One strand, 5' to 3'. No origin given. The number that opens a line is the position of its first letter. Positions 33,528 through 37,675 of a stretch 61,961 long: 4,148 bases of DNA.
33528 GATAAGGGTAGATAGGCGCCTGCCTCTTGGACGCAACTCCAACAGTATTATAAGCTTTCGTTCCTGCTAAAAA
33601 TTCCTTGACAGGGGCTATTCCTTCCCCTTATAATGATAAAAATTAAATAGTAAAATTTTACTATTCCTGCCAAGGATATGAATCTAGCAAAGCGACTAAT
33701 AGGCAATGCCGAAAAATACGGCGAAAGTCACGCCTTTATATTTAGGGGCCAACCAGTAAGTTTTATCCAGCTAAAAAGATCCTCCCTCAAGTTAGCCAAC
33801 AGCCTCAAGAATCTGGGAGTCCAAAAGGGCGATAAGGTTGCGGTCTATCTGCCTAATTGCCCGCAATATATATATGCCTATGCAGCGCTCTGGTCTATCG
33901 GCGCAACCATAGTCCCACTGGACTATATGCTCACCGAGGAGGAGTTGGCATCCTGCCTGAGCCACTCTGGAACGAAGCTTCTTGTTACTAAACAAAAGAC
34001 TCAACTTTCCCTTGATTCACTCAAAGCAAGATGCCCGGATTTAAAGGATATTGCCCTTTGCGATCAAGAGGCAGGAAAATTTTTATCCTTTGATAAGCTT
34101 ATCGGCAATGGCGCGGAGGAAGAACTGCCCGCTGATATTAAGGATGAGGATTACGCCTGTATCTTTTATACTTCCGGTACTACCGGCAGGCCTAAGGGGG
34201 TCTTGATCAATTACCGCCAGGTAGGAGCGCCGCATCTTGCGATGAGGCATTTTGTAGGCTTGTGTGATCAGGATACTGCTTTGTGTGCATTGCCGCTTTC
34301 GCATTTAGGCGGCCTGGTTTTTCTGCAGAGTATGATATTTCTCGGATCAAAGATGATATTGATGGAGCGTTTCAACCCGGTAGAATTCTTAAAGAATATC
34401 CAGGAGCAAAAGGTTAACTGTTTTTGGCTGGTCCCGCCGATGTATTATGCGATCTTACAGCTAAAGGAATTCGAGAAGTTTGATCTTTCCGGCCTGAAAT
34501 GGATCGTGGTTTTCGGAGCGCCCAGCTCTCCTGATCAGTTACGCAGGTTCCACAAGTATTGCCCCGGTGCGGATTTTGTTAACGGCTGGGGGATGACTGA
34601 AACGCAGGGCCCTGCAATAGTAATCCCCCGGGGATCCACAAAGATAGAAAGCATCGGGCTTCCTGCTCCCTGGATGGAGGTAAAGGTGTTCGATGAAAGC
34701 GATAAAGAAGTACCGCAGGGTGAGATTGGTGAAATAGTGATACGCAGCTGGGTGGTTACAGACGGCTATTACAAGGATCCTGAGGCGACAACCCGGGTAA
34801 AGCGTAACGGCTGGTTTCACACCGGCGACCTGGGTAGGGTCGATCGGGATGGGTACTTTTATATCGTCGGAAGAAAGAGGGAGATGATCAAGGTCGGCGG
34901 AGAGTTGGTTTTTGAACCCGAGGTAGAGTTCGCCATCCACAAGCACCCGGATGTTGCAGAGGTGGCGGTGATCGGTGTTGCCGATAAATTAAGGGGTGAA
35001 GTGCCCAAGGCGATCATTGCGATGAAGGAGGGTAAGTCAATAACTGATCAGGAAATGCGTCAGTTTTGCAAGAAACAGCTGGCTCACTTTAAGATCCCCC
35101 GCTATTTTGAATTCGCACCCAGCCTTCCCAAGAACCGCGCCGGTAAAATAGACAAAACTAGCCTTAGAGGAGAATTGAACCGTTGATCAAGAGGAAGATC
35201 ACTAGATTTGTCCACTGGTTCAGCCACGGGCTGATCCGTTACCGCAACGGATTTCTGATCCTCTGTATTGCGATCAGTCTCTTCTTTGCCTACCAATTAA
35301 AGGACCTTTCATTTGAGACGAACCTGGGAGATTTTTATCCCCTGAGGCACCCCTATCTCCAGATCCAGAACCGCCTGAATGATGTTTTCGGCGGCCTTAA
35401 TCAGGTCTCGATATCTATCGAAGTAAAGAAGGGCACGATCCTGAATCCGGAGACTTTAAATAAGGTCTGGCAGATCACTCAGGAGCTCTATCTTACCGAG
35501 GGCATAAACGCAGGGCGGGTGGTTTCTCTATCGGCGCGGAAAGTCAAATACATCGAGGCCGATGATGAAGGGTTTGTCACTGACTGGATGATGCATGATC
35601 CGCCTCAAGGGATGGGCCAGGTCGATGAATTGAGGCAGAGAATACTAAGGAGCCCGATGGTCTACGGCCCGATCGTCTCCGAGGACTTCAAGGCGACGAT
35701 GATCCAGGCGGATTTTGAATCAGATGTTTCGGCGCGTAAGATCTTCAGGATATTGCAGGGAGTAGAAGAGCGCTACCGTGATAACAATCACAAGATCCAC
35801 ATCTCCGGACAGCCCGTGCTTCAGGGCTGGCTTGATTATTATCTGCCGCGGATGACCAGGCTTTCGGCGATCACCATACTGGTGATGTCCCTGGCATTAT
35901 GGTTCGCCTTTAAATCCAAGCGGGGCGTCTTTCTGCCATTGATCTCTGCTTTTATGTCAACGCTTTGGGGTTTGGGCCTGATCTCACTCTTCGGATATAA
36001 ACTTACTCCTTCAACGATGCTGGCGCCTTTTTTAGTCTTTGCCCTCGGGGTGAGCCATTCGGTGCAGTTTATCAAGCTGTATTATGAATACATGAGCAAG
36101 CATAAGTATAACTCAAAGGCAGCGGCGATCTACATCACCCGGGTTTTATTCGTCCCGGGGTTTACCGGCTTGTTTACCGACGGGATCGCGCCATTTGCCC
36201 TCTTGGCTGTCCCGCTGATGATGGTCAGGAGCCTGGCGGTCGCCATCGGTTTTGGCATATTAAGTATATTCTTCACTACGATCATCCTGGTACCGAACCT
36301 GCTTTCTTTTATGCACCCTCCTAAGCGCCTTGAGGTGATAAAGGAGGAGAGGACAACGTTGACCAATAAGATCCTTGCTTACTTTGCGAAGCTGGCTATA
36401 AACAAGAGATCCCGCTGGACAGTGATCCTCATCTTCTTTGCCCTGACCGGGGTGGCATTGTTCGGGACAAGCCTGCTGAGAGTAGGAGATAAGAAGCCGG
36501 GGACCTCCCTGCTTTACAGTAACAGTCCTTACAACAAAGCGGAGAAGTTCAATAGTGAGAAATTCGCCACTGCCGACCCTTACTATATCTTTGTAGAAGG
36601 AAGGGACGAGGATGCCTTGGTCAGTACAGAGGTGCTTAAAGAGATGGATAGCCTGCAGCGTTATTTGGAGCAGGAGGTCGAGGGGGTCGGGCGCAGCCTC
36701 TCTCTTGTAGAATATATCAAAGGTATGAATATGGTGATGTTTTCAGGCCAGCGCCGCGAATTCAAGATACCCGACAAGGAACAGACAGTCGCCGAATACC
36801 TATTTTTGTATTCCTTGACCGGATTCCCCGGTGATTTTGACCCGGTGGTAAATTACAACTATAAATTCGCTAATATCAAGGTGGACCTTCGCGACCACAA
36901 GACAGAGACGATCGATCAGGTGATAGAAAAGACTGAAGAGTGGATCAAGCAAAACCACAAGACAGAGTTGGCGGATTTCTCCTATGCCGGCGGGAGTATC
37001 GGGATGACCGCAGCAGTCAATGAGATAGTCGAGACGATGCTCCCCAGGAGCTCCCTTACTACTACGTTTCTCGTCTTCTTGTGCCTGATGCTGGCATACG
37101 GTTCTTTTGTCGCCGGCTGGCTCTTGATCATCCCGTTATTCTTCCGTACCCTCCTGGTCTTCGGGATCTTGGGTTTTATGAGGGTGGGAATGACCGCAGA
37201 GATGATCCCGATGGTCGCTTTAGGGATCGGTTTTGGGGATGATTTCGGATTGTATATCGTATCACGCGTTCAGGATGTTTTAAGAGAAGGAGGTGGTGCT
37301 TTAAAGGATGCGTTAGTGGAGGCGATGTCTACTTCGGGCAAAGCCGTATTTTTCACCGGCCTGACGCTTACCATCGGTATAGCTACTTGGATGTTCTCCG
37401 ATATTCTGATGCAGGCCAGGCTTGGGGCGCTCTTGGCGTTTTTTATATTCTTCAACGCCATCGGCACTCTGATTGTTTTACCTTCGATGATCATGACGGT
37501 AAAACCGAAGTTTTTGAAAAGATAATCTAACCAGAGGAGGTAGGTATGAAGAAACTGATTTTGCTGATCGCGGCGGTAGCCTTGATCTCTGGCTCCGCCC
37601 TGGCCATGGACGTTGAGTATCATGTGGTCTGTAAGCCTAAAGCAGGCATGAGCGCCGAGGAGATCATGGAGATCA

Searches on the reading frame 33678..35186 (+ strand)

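Call 63: search_protein_families(library=pfam, proteins=[window:33678-35186:+], max_evalue=0.00001)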
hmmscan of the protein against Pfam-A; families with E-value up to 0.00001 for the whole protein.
window:33678-35186:+ (502 aa): 2 families
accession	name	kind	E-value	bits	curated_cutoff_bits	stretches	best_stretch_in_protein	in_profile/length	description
PF00501.34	AMP-binding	-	1.1e-86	291.5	29.9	1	10-365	4-384/384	AMP-binding enzyme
PF13193.12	AMP-binding_C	-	4.2e-21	76.1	24.5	1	415-490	1-76/76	AMP-binding enzyme C-terminal domain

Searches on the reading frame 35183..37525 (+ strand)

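Call 63: search_protein_families(library=pfam, proteins=[window:35183-37525:+], max_evalue=0.00001)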
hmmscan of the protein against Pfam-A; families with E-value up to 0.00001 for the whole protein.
window:35183-37525:+ (780 aa): 1 family
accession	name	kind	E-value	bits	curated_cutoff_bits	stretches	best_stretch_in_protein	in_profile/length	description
PF03176.21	MMPL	-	3.4e-33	115.4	20.5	2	561-772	86-301/333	MMPL family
